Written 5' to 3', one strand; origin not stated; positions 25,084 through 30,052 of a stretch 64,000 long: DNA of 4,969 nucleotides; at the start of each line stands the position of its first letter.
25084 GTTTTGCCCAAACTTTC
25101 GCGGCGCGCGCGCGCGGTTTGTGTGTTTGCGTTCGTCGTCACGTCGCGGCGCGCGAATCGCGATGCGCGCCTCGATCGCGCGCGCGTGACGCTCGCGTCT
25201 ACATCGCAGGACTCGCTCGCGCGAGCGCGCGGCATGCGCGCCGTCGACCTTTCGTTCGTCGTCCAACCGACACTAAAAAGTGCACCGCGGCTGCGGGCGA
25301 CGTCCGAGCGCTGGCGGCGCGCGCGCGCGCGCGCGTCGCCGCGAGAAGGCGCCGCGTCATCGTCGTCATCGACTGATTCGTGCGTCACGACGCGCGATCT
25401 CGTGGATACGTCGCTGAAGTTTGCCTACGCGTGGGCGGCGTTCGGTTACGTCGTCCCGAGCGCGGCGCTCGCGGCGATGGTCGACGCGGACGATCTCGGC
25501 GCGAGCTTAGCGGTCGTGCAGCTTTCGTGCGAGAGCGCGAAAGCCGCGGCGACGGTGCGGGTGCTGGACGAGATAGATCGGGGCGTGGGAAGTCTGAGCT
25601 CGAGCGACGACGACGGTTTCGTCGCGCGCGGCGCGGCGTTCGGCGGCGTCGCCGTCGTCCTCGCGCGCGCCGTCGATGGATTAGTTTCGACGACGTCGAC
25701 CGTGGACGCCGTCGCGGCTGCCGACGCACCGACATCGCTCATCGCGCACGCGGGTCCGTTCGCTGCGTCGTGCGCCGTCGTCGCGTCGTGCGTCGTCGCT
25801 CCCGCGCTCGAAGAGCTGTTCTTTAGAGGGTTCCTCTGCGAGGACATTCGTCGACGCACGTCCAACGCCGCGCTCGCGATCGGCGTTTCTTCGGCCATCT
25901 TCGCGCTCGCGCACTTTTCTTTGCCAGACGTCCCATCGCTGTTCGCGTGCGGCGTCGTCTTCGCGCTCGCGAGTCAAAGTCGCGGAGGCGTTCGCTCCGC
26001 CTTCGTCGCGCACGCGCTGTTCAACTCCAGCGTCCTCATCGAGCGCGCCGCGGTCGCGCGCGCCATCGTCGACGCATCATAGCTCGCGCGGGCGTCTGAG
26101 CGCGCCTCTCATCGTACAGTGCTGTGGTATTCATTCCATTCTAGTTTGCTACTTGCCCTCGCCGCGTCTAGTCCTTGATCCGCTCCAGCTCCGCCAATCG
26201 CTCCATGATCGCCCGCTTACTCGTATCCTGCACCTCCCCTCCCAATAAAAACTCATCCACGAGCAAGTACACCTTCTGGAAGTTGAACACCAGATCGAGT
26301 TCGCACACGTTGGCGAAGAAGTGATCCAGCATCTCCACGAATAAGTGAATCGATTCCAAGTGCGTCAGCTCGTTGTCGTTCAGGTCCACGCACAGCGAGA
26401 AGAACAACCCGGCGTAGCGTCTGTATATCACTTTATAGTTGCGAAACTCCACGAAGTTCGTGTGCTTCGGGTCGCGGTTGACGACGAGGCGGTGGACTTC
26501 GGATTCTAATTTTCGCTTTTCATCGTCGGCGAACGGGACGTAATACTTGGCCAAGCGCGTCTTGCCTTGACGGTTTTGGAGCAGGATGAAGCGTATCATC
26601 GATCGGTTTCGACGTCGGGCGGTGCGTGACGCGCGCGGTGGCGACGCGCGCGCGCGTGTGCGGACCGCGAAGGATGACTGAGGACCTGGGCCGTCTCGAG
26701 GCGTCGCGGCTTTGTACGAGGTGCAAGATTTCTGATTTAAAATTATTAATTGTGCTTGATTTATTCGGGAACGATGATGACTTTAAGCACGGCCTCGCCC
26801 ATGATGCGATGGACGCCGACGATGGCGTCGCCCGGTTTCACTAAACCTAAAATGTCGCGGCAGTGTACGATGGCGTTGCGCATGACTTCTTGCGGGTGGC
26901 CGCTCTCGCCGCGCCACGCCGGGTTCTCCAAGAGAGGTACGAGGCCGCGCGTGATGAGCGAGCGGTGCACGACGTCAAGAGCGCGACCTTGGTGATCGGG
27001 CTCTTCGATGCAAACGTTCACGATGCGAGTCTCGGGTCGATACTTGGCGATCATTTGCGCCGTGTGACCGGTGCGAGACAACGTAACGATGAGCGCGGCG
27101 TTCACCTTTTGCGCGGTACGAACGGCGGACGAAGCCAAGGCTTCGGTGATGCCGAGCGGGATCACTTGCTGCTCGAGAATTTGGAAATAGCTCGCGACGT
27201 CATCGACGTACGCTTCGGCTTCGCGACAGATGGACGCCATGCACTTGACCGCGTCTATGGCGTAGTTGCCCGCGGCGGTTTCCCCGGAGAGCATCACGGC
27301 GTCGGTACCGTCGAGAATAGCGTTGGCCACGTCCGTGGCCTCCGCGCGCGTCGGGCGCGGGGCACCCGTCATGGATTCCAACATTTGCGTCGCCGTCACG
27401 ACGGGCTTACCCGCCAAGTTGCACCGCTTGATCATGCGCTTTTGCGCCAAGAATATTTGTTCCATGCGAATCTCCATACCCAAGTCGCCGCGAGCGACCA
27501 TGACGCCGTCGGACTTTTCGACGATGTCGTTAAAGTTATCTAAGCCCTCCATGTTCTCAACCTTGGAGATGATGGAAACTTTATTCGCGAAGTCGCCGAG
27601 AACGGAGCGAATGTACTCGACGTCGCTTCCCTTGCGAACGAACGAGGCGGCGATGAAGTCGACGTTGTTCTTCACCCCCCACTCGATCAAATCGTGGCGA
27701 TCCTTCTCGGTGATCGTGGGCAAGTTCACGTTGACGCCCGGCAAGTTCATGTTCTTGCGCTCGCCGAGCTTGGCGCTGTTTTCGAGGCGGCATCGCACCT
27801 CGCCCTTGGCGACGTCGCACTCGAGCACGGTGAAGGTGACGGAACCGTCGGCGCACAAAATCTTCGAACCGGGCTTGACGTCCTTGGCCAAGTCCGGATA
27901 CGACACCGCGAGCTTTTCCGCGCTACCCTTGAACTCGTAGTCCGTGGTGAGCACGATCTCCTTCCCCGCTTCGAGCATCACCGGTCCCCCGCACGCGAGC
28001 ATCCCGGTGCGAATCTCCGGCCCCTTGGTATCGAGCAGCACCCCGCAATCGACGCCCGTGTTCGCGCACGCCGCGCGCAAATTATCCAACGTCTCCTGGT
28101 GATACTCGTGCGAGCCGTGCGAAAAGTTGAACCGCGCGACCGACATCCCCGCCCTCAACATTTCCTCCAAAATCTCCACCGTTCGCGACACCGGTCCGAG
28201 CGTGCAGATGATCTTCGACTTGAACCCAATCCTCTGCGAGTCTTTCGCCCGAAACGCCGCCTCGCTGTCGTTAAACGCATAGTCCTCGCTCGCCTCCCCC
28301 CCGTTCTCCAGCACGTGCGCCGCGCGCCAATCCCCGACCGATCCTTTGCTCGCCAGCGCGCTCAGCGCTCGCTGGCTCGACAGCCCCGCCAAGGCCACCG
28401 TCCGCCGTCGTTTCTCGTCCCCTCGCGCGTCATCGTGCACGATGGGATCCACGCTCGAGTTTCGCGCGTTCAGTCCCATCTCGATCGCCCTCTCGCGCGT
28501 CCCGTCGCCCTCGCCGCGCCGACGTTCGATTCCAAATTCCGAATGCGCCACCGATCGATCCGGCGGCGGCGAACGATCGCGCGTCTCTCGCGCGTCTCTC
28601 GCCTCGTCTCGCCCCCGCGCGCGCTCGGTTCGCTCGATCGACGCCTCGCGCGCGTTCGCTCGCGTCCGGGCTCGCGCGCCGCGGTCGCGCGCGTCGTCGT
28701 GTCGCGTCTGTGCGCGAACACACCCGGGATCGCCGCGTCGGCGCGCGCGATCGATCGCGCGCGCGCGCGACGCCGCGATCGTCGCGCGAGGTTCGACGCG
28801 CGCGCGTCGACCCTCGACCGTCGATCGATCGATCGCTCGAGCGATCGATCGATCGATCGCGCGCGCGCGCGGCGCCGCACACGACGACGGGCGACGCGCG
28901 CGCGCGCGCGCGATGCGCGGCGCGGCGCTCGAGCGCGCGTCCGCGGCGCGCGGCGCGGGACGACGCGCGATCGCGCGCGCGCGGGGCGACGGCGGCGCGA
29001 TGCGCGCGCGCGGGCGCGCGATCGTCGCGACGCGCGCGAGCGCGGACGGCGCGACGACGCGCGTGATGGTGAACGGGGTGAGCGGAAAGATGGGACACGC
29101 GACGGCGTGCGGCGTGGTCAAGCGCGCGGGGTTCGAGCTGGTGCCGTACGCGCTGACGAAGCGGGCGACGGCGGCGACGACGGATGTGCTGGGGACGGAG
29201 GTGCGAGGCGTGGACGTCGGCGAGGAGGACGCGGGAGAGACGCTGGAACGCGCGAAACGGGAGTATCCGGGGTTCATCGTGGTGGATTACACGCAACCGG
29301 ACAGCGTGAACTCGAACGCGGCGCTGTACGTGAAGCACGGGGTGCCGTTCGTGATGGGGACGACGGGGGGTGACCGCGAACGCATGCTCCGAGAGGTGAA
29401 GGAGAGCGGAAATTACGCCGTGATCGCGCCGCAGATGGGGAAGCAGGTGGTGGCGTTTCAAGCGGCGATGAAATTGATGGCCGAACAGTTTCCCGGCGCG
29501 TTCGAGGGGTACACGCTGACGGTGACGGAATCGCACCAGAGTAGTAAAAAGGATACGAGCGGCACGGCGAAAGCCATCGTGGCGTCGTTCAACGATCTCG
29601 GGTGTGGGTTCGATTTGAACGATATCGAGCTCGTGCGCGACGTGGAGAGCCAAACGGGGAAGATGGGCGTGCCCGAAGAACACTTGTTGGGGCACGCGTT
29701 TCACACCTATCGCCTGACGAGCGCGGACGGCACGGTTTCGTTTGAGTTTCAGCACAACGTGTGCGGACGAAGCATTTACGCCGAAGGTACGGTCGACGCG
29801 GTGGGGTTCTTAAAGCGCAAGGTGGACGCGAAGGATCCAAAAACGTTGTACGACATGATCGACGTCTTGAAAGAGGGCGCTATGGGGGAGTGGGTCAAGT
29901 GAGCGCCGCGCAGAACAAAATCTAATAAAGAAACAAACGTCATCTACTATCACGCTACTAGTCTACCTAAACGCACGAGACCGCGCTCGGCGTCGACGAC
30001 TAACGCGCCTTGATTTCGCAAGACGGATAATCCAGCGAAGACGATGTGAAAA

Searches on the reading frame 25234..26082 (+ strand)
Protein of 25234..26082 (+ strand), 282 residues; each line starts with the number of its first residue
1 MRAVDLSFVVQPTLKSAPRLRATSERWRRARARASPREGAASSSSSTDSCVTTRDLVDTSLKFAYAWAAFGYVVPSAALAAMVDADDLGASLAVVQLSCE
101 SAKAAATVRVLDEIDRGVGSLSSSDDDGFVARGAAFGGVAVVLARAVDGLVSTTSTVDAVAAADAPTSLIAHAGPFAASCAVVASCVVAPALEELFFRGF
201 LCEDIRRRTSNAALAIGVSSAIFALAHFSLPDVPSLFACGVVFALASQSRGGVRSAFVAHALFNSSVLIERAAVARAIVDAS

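Call 56: search_protein_families(library=pfam, proteins=[window:25234-26082:+], max_evalue=0.001)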
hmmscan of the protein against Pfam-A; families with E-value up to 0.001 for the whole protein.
window:25234-26082:+ (282 aa): 1 family
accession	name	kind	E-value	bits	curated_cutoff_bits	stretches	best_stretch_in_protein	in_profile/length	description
PF02517.21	Rce1-like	-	1.7e-18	67.2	22.4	1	181-265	7-92/93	Type II CAAX prenyl endopeptidase Rce1-like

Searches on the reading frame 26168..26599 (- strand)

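Call 56: search_protein_families(library=pfam, proteins=[window:26168-26599:-], max_evalue=0.001)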
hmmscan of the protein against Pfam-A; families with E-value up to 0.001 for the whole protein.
window:26168-26599:- (143 aa): 1 family
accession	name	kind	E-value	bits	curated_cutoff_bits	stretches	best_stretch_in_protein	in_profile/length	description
PF01217.26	Clat_adaptor_s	-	2e-55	187.1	22.5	1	1-140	1-140/142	Clathrin adaptor complex small chain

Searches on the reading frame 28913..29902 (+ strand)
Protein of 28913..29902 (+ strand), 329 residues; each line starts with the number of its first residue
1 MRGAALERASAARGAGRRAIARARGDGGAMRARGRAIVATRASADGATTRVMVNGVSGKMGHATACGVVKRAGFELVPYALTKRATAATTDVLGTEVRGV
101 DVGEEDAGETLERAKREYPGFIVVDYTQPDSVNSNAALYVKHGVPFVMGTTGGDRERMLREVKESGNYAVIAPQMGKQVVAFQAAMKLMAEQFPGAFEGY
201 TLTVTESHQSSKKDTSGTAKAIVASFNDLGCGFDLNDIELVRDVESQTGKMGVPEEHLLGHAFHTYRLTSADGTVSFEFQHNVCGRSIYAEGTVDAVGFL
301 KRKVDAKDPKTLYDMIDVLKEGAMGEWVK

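Call 56: search_protein_families(library=pfam, proteins=[window:28913-29902:+], max_evalue=0.001)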
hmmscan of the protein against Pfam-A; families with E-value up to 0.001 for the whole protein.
window:28913-29902:+ (329 aa): 2 families
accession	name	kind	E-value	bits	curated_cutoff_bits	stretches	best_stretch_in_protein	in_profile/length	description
PF01113.26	DapB_N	-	2e-16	60.6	25.6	1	50-175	2-124/124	Dihydrodipicolinate reductase, N-terminus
PF05173.19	DapB_C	-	4.5e-15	56.2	27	1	179-319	2-121/121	Dihydrodipicolinate reductase, C-terminus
